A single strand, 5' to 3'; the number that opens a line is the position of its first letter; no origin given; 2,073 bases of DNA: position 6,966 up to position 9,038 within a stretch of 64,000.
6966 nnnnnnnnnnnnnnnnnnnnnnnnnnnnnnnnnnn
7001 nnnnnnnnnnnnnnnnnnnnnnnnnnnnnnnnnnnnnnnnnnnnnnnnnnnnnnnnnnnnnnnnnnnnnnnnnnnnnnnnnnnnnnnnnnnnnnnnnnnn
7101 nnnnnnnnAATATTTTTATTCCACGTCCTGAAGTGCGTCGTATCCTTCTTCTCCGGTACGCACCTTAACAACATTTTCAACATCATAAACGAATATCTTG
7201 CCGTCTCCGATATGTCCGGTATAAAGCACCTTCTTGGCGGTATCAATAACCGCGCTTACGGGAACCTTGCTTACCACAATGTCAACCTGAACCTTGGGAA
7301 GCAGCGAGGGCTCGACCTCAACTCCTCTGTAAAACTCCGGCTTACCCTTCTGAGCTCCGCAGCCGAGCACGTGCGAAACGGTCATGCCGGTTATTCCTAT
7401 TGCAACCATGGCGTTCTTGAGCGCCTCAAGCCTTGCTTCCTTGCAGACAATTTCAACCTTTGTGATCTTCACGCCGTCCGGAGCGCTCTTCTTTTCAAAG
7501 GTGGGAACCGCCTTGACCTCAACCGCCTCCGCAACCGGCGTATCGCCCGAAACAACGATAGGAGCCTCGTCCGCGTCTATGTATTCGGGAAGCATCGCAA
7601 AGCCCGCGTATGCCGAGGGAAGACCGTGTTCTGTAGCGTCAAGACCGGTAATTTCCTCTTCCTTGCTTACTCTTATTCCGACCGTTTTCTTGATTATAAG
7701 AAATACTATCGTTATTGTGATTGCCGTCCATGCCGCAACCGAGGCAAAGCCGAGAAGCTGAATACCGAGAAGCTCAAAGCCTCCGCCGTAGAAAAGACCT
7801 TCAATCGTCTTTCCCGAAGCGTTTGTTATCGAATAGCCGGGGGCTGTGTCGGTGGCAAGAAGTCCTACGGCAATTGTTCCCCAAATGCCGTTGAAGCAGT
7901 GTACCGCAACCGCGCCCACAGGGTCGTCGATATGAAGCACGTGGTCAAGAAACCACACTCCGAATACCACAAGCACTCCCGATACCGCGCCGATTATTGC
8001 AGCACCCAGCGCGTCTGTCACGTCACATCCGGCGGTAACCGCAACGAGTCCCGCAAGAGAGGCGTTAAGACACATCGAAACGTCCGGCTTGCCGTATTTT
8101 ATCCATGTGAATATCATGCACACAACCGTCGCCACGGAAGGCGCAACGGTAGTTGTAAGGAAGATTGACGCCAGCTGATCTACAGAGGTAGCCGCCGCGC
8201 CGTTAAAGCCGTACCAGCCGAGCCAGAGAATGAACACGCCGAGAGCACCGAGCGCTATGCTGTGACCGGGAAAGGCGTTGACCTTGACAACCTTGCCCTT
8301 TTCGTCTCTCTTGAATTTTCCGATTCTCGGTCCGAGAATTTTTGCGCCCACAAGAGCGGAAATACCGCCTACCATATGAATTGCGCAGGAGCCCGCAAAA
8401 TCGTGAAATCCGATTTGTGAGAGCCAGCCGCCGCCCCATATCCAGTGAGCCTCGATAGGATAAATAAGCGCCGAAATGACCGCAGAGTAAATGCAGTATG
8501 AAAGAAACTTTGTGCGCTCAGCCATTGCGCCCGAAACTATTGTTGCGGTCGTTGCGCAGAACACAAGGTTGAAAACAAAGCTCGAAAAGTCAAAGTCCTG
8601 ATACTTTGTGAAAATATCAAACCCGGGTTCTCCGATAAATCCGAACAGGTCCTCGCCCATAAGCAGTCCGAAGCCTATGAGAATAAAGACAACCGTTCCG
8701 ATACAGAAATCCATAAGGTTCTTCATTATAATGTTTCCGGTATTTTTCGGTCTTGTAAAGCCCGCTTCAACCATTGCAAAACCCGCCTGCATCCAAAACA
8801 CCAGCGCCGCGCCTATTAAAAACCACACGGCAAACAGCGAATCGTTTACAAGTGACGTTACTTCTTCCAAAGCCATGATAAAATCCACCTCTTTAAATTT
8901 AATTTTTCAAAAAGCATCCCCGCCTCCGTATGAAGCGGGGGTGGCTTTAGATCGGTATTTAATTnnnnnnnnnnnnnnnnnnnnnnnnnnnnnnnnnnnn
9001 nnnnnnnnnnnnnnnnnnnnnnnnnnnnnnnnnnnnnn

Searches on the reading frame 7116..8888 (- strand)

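Call 6: search_protein_families(library=pfam, proteins=[window:7116-8888:-])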
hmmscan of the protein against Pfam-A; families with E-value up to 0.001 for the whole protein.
window:7116-8888:- (590 aa): 2 families
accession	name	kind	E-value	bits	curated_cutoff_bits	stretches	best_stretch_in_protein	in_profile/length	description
PF00909.26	Ammonium_transp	-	8.7e-119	397.2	23.2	1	21-423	1-396/399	Ammonium Transporter Family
PF00543.27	P-II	-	1.1e-22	80.8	25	1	476-580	2-102/102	Nitrogen regulatory protein P-II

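Call 45: search_protein_families(library=ncbifam, proteins=[window:7116-8888:-])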
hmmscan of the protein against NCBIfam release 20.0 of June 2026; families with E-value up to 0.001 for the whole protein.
window:7116-8888:- (590 aa): 5 families
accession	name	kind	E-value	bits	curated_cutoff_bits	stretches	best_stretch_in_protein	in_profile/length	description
TIGR00836.1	amt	subfamily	1.5e-124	416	343.3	1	21-423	3-403/406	ammonium transporter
TIGR03644.1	marine_trans_1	hypoth_equivalog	2.1e-107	359.4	514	1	20-429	5-403/404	probable ammonium transporter, marine subtype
NF007947.0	PRK10666.1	equivalog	1.2e-51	176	657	1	12-423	24-423/428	ammonium transporter AmtB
NF008111.0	PRK10858.1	equivalog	5.5e-29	100.8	202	1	476-585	2-111/112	nitrogen regulatory protein P-II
NF007946.0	PRK10665.1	equivalog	6.5e-28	97.7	181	1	478-582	4-108/112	P-II family nitrogen regulator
